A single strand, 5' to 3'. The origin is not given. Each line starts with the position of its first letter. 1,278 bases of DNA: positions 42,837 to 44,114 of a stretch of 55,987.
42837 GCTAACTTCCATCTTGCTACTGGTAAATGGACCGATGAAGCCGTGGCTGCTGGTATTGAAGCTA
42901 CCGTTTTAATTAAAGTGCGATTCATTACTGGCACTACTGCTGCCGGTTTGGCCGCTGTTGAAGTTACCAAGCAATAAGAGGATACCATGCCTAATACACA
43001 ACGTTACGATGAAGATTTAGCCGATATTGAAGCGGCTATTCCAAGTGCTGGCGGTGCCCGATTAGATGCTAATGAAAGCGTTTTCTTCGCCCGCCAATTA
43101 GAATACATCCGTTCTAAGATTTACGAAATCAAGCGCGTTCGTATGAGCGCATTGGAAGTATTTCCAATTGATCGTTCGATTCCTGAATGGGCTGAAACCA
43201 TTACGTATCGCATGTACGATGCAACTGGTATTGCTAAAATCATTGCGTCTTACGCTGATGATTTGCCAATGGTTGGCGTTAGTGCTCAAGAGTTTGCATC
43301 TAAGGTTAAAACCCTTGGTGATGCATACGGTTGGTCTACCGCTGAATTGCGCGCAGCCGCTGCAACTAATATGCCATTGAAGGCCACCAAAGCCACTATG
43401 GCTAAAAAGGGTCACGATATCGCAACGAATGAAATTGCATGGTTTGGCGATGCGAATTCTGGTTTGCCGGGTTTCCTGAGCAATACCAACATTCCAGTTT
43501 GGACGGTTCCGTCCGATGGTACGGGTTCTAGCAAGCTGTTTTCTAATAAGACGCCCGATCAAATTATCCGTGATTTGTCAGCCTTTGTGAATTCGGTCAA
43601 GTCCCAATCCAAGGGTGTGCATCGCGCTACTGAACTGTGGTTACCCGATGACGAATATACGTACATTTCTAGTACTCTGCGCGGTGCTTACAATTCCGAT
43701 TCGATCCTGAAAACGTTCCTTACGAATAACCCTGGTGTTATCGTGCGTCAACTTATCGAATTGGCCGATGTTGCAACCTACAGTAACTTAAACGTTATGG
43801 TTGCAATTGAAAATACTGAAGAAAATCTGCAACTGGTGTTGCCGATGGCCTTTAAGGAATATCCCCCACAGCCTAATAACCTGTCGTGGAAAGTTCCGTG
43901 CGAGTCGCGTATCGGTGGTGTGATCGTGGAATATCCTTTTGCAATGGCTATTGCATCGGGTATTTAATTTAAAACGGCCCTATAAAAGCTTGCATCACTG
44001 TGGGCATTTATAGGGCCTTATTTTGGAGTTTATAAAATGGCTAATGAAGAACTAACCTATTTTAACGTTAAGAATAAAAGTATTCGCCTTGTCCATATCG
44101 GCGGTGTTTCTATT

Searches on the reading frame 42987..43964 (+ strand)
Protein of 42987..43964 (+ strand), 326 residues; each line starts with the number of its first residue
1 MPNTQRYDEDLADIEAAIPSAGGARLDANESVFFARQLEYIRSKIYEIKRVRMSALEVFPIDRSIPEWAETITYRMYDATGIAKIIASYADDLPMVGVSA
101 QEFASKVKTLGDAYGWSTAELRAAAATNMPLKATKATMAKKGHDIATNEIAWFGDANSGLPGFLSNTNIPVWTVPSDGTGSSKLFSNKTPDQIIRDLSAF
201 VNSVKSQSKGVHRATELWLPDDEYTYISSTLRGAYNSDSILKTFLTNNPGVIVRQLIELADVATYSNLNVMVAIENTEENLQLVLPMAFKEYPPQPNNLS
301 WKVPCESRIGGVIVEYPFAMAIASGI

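Call 8: search_protein_families(library=phrogs, proteins=[window:42987-43964:+], max_evalue=0.00001)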
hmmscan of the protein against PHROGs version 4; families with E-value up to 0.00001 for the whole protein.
window:42987-43964:+ (326 aa): 1 family
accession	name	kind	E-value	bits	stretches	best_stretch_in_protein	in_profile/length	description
phrog_264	-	head and packaging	1.4e-90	304.6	1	20-326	17-321/321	major head protein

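Call 51: search_dna_similar(query=window:42987-43964:+, collection=phages, mode=protein, max_evalue=1e-10, max_rows=25)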
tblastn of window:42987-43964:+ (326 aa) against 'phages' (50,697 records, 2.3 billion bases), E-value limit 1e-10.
Records with a match: 1360; places in all: 1362; records where one place covers at least 80% of the query: 1349.
Best place of each record, by identity: <60% 1360.
By first word of the organism name: Klebsiella 461; Escherichia 334; Vibrio 259; Shigella 36; Salmonella 26; Erwinia 25; Yersinia 25; Aeromonas 22; Campylobacter 20; Rhizobium 18; and 33 more.
By host as written in the record: - 342; Klebsiella pneumoniae 207; Escherichia coli 94; Escherichia coli DSM 12242 43; Escherichia coli K-12 MG1655 35; Campylobacter jejuni 20; Erwinia amylovora 16; Vibrio cyclitrophicus 16; and 277 more.
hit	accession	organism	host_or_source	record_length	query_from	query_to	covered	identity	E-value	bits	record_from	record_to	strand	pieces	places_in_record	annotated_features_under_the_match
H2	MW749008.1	Hafnia phage vB_HpaM_Meifeng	Hafnia paralvei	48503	7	326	98%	37.1%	3e-56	202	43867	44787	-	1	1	hypothetical protein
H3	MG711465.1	Faecalibacterium phage FP_Brigit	Faecalibacterium prausnitzii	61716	4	326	99%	36.0%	2e-54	197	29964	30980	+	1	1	major capsid protein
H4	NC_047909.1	Faecalibacterium phage FP_Brigit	Faecalibacterium prausnitzii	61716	4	326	99%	36.0%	2e-54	197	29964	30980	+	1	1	major head protein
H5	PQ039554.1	Enterobacter phage vB_Ecl_MII_003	Enterobacter cloacae (BPA MR E3)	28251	7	326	98%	36.0%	6e-56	201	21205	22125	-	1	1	hypothetical protein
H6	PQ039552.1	Enterobacter phage vB_Ecl_MII_001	Enterobacter cloacae ATCC 50398 MR2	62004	7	326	98%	36.0%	6e-56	201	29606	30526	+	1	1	hypothetical protein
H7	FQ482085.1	Erwinia phage phiEt88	-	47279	7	326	98%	35.1%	2e-53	194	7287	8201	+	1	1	hypothetical protein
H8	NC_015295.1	Erwinia phage phiEt88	-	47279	7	326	98%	35.1%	2e-53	194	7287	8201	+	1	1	major head protein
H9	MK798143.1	Pantoea phage vB_PagM_AAM37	Pantoea agglomerans AUR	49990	5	325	98%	34.4%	5e-49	181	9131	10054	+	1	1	major capsid protein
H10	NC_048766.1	Pantoea phage vB_PagM_AAM37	Pantoea agglomerans AUR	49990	5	325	98%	34.4%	5e-49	181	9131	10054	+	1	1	major head protein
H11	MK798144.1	Pantoea phage vB_PagM_PSKM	Pantoea agglomerans ARC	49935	5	325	98%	34.4%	6e-49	181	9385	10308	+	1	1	major capsid protein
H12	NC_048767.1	Pantoea phage vB_PagM_PSKM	Pantoea agglomerans ARC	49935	5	325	98%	34.4%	6e-49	181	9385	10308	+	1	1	major head protein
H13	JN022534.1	Xanthomonas phage vB_XveM_DIBBI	Xanthomonas vesicatoria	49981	5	325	98%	34.4%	7e-49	181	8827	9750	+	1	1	hypothetical protein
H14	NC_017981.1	Xanthomonas phage vB_XveM_DIBBI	Xanthomonas vesicatoria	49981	5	325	98%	34.4%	7e-49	181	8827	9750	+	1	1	major head protein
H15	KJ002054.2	Shewanella phage Spp001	Shewanella putrefaciens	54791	12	326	97%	34.5%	8e-47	174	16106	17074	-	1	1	major capsid protein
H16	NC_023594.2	Shewanella phage Spp001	Shewanella putrefaciens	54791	12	326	97%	34.5%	8e-47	174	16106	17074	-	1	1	major head protein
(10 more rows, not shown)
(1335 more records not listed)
